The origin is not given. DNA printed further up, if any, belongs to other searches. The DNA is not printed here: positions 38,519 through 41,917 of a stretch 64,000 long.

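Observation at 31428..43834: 12.4 kb glycan-uptake operon of unusual composition: giant CBM-bearing SBP, two permease pairs, NHL-TPR-Yip1 membrane protein, DUF5696-like exoprotein, no ATPase and no recognisable glycosidase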

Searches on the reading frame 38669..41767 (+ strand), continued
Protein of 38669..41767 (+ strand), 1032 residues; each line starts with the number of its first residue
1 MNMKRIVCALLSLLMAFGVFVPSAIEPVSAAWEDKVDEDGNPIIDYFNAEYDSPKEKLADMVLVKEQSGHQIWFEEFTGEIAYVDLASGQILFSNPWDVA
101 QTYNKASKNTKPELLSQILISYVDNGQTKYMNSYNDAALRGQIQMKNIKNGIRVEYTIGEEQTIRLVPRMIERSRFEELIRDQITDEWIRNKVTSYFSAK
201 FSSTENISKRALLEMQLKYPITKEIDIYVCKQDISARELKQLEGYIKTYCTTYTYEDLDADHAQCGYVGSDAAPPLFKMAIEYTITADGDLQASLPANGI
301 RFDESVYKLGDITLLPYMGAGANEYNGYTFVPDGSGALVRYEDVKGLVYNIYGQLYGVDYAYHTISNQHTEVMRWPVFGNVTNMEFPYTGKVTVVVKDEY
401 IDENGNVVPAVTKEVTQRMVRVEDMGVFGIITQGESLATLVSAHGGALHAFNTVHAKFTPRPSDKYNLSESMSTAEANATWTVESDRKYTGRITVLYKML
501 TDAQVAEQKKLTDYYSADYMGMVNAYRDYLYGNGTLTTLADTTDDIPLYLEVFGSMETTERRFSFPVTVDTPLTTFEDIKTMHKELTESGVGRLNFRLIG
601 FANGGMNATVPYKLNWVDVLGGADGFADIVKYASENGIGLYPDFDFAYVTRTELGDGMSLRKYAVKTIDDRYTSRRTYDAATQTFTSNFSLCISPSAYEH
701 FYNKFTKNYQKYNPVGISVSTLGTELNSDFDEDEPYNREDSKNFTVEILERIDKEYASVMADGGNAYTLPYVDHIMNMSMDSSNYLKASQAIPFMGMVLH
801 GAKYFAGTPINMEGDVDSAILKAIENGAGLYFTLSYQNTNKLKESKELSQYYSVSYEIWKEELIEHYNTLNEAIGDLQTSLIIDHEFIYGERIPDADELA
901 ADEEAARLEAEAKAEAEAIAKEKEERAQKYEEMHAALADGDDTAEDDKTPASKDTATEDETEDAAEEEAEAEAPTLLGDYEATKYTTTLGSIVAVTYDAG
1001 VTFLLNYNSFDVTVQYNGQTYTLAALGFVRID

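Call 27: find_related_loci(query=A1, collection=genome_contigs, flank=10000)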
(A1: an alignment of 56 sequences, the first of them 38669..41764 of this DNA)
Query A1 (1032 aa) in genome_contigs; peptide patterns used: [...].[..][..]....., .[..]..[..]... (x = any residue, [..] = any of these).
439 stretches matched a pattern; 386 encode a relative of the query (tblastn E <= 1e-3); the best 80 are kept; 80 distinct loci.
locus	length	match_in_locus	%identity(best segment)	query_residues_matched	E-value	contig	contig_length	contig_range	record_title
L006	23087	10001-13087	91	1-1032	0e+0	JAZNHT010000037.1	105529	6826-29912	MAG: Eubacteriales bacterium isolate T1900044691_TS20190157.MAGScoT_cleanbin_000002 SGB_1749_k141_2143956, whole genome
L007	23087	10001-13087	65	1-1031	0e+0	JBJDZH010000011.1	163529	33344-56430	MAG: Eubacteriales bacterium isolate LOHA39_bin.046 NODE_25_length_163529_cov_20.122698, whole genome shotgun sequence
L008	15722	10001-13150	67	1-1032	0e+0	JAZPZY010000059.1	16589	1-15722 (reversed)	MAG: Eubacteriales bacterium isolate T1900044644_TS20190110.MAGScoT_cleanbin_000004 SGB_1318_k141_205710, whole genome s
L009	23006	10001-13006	66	1-1032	0e+0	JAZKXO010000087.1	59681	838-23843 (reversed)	MAG: Eubacteriales bacterium isolate T1900045118_TC20190112.MAGScoT_cleanbin_000001 SGB_4819_k141_549776, whole genome s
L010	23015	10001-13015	61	5-1031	0e+0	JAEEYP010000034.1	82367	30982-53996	MAG: Clostridiales bacterium isolate Tb.RUG.63 k141_4077560_flag=0_multi=17.0007_len=82367, whole genome shotgun sequenc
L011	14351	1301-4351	63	1-1032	0e+0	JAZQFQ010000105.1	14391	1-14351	MAG: Eubacteriales bacterium isolate T1900044632_TS20190098.MAGScoT_cleanbin_000048 SGB_1070_k141_1334391, whole genome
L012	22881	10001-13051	63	1-1032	0e+0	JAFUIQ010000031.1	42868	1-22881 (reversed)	MAG: Clostridia bacterium isolate RGIG4529 Roe_deer_Rectum-1__c402237, whole genome shotgun sequence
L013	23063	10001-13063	61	1-1031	0e+0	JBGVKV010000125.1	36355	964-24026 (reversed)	MAG: Eubacteriales bacterium isolate fecal_MAG_297 fecal_MAG_297_contig_0125, whole genome shotgun sequence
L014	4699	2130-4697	62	1-858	0e+0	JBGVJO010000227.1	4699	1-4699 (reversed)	MAG: Eubacteriales bacterium isolate fecal_MAG_11 fecal_MAG_11_contig_0227, whole genome shotgun sequence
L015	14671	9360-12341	55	1-1032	0e+0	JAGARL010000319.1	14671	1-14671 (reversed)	Methanocorpusculum sp. isolate RGIG8706 Water_deer_Colon-3__c558560, whole genome shotgun sequence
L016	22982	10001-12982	55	1-1032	0e+0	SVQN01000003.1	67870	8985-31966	MAG: Oscillospiraceae bacterium isolate SIG618 NODE_2429_length_67870_cov_3.165006, whole genome shotgun sequence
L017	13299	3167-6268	54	1-1032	0e+0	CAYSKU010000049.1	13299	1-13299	MAG TPA_asm: uncultured Ruminococcus sp. isolate SRP313737_co1_328 genome assembly, contig: NODE_7108_length_13299_cov_7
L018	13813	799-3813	54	28-1032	0e+0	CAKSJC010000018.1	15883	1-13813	MAG: uncultured Eubacteriales bacterium isolate REFINED_METABAT215_TOP10_CONTIGS_1500_ASSEMBLY_K77_MERGED__Hadza_MoBio_h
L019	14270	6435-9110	57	1-902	0e+0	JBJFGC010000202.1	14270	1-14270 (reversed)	MAG: Eubacteriales bacterium isolate PUUB45_bin.047 NODE_2871_length_14270_cov_4.680689, whole genome shotgun sequence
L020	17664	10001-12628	57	1-903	0e+0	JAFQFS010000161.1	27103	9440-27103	MAG: Clostridia bacterium isolate RGIG1778 Goat_Cecum-4__c863753, whole genome shotgun sequence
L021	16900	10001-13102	55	3-1032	0e+0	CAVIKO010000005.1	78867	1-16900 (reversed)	bacterium isolate H07616-L1_cleanbin_000019 genome assembly, contig: Spades_H07616-L1_contig_123, whole genome shotgun s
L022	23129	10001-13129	52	1-1032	0e+0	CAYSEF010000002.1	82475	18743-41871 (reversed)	MAG TPA_asm: uncultured Ruminococcus sp. isolate SRP350583_co2_77 genome assembly, contig: NODE_280_length_82475_cov_31.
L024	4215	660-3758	52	1-1032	0e+0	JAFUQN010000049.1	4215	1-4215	MAG: Bacillota bacterium isolate RGIG4734 Roe_deer_Rectum.Co__c908475, whole genome shotgun sequence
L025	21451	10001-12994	52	1-1032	0e+0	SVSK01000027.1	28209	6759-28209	MAG: Oscillospiraceae bacterium isolate SIG667 NODE_33833_length_28209_cov_7.379211, whole genome shotgun sequence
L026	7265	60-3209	52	4-1032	0e+0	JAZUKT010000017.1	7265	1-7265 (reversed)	MAG: Eubacteriales bacterium isolate T1900045248_TH20190018.MAGScoT_cleanbin_000045 SGB_5697_k141_1950166, whole genome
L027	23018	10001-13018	52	1-1032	0e+0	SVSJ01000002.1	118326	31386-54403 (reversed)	MAG: Oscillospiraceae bacterium isolate SIG666 NODE_3668_length_118326_cov_3.704346, whole genome shotgun sequence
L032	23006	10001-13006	50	1-1032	0e+0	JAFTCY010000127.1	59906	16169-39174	MAG: Clostridia bacterium isolate RGIG3705 Goat_Rumen.Co__c2688200, whole genome shotgun sequence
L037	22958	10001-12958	50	3-1032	0e+0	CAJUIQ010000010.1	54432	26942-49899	MAG TPA_asm: uncultured Eubacteriales bacterium isolate MGBC142214 genome assembly, contig: MGBC142214.10, whole genome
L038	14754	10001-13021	50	1-1032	0e+0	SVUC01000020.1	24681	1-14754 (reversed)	MAG: Oscillospiraceae bacterium isolate SIG711 NODE_39606_length_24681_cov_1.528183, whole genome shotgun sequence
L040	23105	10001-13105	51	1-1032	0e+0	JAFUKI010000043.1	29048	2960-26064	MAG: Clostridia bacterium isolate RGIG4573 Roe_deer_Rectum-2__c146608, whole genome shotgun sequence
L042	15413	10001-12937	50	1-1032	0e+0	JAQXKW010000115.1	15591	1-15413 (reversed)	MAG: Clostridia bacterium isolate SUG1287 k141_8781285, whole genome shotgun sequence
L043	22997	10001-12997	48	1-1032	0e+0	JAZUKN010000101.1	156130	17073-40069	MAG: Eubacteriales bacterium isolate T1900045249_TH20190019.MAGScoT_cleanbin_000010 SGB_5724_k141_5315163, whole genome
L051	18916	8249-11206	49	1-1032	0e+0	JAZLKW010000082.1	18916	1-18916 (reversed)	MAG: Candidatus Avispirillum sp. isolate T1900044958_TA20190014.MAGScoT_cleanbin_000045 SGB_3890_k141_812245, whole geno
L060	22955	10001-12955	45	1-1032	0e+0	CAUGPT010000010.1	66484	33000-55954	MAG TPA_asm: uncultured Eubacteriales bacterium isolate SRR16279955_bin.51_MetaWRAP_v1.3_MAG genome assembly, contig: ER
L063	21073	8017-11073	46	1-1032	0e+0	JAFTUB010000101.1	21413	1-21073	MAG: Clostridia bacterium isolate RGIG4150 Roe_deer_Colon-1__c382432, whole genome shotgun sequence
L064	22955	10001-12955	51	1-1032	0e+0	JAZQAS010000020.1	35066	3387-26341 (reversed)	MAG: Candidatus Avispirillum sp. isolate T1900044642_TS20190108.MAGScoT_cleanbin_000059 SGB_1286_k141_1850407, whole gen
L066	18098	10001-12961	46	1-1032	0e+0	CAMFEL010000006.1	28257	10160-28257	MAG: uncultured Clostridia bacterium isolate SRR15057928_bin.3_metaWRAP_v1.3_MAG genome assembly, contig: ERZ10407477.70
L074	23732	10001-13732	49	5-1032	0e+0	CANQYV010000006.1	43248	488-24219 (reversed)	MAG: uncultured Clostridia bacterium isolate Lapin-015__bin11 genome assembly, contig: Lapin-015__NODE_667_length_43248_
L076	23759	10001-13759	48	5-1032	0e+0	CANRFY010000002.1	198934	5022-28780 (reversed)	MAG: uncultured Clostridia bacterium isolate Lapin-023__bin17 genome assembly, contig: Lapin-023__NODE_31_length_198934_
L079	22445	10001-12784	52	1-1032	0e+0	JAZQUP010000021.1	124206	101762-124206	MAG: Candidatus Avispirillum sp. isolate T1900045180_TC20190176.MAGScoT_cleanbin_000017 SGB_5230_k141_46211, whole genom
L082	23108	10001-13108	50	3-1032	0e+0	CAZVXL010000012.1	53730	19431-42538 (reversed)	MAG TPA_asm: uncultured Lachnospiraceae bacterium isolate SRP313737_co1_119 genome assembly, contig: NODE_1023_length_53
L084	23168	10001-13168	48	1-1032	0e+0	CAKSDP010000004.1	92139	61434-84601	MAG: uncultured Eubacteriales bacterium isolate REFINED_METABAT215_TOP10_CONTIGS_1500_ASSEMBLY_K77_MERGED__Nepal_MoBio_F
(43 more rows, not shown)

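Call 34: predict_structure(alignment_id=A1)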
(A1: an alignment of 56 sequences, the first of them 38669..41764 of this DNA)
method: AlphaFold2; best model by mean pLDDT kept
length: 1032 residues; sequences in the alignment: 56
mean_pLDDT: 75.1   pTM: 0.73
mean pLDDT of the five models: 75.1, 74.8, 73.0, 70.8, 69.4
residues with pLDDT >= 90: 163; 70-90: 569; 50-70: 197; < 50: 103
segments of 3 or more residues with pLDDT < 50: 20-30, 357-363, 367-371, 464-488, 726-729, 936-978
pLDDT, mean of each block of 10 residues (from residue 1): 61 56 41 68 80 85 90 89 90 84 75 84 76 82 85 83 70 89 87 87 78 82 86 72 83 81 73 67 90 77 64 73 80 71 70 51 49 71 76 80 77 73 85 66 66 74 41 30 37 83 88 89 92 87 82 80 71 89 92 88 71 80 91 90 82 69 70 64 61 80 87 86 56 53 78 90 74 85 66 86 87 80 92 80 68 78 92 91 90 86 81 75 68 48 35 29 29 41 80 91 93 90 93 91
secondary structure, 60 per line:
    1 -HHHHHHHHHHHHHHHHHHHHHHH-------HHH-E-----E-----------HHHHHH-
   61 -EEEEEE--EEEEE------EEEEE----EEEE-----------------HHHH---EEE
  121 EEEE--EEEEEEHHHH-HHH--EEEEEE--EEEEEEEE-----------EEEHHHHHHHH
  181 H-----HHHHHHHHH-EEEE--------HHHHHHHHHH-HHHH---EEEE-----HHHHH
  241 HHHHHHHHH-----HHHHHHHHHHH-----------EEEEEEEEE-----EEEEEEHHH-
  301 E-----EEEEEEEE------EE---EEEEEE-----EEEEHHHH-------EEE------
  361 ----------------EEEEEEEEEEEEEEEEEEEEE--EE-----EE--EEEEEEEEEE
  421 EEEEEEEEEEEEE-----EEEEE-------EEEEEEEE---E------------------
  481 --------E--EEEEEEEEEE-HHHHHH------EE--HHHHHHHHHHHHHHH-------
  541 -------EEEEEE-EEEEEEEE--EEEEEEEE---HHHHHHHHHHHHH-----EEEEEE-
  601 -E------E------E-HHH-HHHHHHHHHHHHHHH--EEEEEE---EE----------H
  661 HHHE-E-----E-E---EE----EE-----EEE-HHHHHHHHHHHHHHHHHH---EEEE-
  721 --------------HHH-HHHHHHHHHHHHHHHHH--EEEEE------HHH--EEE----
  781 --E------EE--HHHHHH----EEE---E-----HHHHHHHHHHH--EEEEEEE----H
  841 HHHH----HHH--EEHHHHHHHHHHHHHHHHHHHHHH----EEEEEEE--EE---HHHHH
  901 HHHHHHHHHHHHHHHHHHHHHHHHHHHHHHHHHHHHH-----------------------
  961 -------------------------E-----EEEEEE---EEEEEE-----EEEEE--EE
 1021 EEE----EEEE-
elements in order (helices of 4 or more, strands of 3 or more residues): H2-24 H54-59 E62-67 E70-74 E81-85 E90-93 H111-114 E118-124 E127-132 H133-136 E143-148 E151-158 E170-172 H173-181 H187-195 E197-200 H209-218 H220-223 E227-230 H236-249 H255-265 E277-285 E291-296 E307-314 E326-331 E337-340 H341-344 E352-354 E377-397 E411-433 E439-443 E451-458 E492-501 H503-508 H519-533 E548-553 E555-562 E565-572 H576-588 E594-599 H622-636 E639-644 H660-663 E691-693 H695-712 E716-719 H739-755 E758-762 E774-776 H794-799 E804-806 H816-826 E829-835 H840-844 H856-877 E882-888 H896-937 E992-997 E1001-1006 E1012-1016 E1019-1023 E1028-1031
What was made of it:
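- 38669..41767 (+): DUF5696 protein, 1032 aa. Layout: signal peptide or anchor, N-terminal beta-sandwich, (beta/alpha)8 barrel about 548-880, C-terminal beta domain interrupted by a helical/acidic insertion 896-978. It is the candidate glycoside hydrolase of the system. AF2 model pLDDT 75, pTM 0.73 (call 34).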

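Call 37: fold_search(model_id=the predicted structure, library=pdb)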
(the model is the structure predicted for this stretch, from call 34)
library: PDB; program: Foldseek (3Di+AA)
matches with E <= 10: 826; with E <= 0.001: 342
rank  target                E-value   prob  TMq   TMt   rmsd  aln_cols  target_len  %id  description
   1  5opq_A                1.4e-24  1.00  0.46  0.68   7.0      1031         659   10  A 3,6-anhydro-D-galactosidase produced by Zobellia galactanivorans. This is an exo-lytic enzyme that hydrolyzes termin (released 2017-11-29)
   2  5opq_D                2.0e-24  1.00  0.46  0.68   7.0      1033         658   10  A 3,6-anhydro-D-galactosidase produced by Zobellia galactanivorans. This is an exo-lytic enzyme that hydrolyzes termin (released 2017-11-29)
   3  8rzk_A                4.1e-24  1.00  0.46  0.69   6.7      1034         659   10  The Michaelis complex of ZgGH129 D486N from Zobellia galactanivorans with neo-b/k-oligo-carrageenan tetrasaccharide (b (released 2024-07-31)
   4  5wzn_A                9.7e-20  1.00  0.42  0.65   9.1       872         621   11  Alpha-N-acetylgalactosaminidase NagBb from Bifidobacterium bifidum - GalNAc complex (released 2017-06-07)
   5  5wzp_A                1.3e-19  1.00  0.41  0.67   8.2       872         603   11  Alpha-N-acetylgalactosaminidase NagBb from Bifidobacterium bifidum - ligand free (released 2017-06-07)
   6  5wzr_A                1.6e-19  1.00  0.42  0.65   9.1       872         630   11  Alpha-N-acetylgalactosaminidase NagBb from Bifidobacterium bifidum - Gal-NHAc-DNJ complex (released 2017-06-07)
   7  5wzp_B                4.1e-19  1.00  0.41  0.65   8.6       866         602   11  Alpha-N-acetylgalactosaminidase NagBb from Bifidobacterium bifidum - ligand free (released 2017-06-07)
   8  5wzq_A                4.3e-19  1.00  0.41  0.65   8.3       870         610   11  Alpha-N-acetylgalactosaminidase NagBb from Bifidobacterium bifidum - quadruple mutant (released 2017-06-07)
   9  5wzr_B                6.6e-19  1.00  0.43  0.66   9.2       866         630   11  Alpha-N-acetylgalactosaminidase NagBb from Bifidobacterium bifidum - Gal-NHAc-DNJ complex (released 2017-06-07)
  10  5wzn_B                8.2e-19  1.00  0.41  0.64   9.4       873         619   11  Alpha-N-acetylgalactosaminidase NagBb from Bifidobacterium bifidum - GalNAc complex (released 2017-06-07)
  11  5wzq_B                3.1e-18  1.00  0.41  0.65   9.2       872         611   11  Alpha-N-acetylgalactosaminidase NagBb from Bifidobacterium bifidum - quadruple mutant (released 2017-06-07)
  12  5aed_A                2.7e-12  1.00  0.32  0.46  15.5       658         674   11  A bacterial protein structure in glycoside hydrolase family 31 (released 2016-02-10)
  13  5aeg_A                4.2e-12  1.00  0.32  0.46   9.0       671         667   10  A bacterial protein structure in glycoside hydrolase family 31. (released 2016-02-10)
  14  5a58_A                5.5e-12  1.00  0.35  0.33  12.1      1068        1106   10  The structure of GH101 D764N mutant from Streptococcus pneumoniae TIGR4 in complex with serinyl T-antigen (released 2015-09-02)
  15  5a59_A                5.5e-12  1.00  0.33  0.31  14.0      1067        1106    8  The structure of GH101 E796Q mutant from Streptococcus pneumoniae TIGR4 in complex with T-antigen (released 2015-09-02)
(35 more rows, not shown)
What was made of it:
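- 38669..41767 (+): Foldseek: GH129 5opq/8rzk E 1e-24, NagBb 5wzn E 1e-19, GH31, GH101 and GH36 E 1e-9 to 1e-12 (call 37).
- On CAZy GH129 (also GH101, GH31, GH36): Foldseek E 1e-24 (GH129), 1e-19 (NagBb) and 1e-12 (GH31, GH101) (call 37).
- Closest known: GH129. Same: Foldseek gives E 1e-24 and TM 0.68 on the target (call 37).
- Foldseek E 1e-24 to GH129, then GH101, GH31 and GH36 (calls 34, 37).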

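Call 38: search_solved_structures(query=A1, max_evalue=10, show_alignments=4)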
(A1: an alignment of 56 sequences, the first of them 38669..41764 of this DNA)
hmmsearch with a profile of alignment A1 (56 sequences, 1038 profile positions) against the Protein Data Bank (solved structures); distinct sequences matched with E-value up to 10: 2.
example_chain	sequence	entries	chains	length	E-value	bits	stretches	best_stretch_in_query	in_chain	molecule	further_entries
5wzn_A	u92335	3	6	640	0.044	15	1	510-631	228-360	Alpha-N-acetylgalactosaminidase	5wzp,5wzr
5wzq_A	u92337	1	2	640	0.073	14.3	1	510-631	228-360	Alpha-N-acetylgalactosaminidase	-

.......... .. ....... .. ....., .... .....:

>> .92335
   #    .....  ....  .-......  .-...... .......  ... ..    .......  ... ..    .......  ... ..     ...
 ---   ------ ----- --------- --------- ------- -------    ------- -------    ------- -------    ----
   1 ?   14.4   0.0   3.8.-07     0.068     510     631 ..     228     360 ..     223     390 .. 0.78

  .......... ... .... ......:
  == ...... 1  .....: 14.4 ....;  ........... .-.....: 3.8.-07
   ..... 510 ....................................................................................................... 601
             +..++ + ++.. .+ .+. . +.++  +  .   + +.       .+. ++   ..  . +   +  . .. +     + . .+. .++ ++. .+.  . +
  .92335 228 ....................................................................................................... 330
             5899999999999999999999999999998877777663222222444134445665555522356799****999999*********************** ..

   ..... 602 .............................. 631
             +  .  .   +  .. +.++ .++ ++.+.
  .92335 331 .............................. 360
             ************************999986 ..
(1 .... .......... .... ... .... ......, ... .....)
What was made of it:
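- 38669..41767 (+): Profile hit to NagBb at E 0.044 (call 38).
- On CAZy GH129 (also GH101, GH31, GH36): The profile gave E 0.044 to NagBb (call 38).
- Closest known: GH129. Same: A weak profile match covers the beta2-alpha2 region (call 38).
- A marginal profile hit to NagBb in the same region (call 38).
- Tried and rejected: Profile against PDB, which gave only E 0.044 to NagBb (call 38).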

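Call 40: search_protein_families(library=pfam, proteins=[window:38669-41767:+], max_evalue=10)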
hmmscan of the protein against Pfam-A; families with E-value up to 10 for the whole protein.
window:38669-41767:+ (1032 aa): 4 families
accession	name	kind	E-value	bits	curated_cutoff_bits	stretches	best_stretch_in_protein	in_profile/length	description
PF18952.6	DUF5696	-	2.5e-138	462.8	25.6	3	423-887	132-575/612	Family of unknown function (DUF5696)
PF16678.12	UBA_HOIP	-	0.086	13.2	22.4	1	397-452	79-134/152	HOIP UBA domain pair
PF16134.10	THOC2_N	-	4.5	6.3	27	1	909-973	299-369/632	THO complex subunit 2 N-terminus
PF07149.16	Pes-10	-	9.9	5.6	22.9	0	881-972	139-225/397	Pes-10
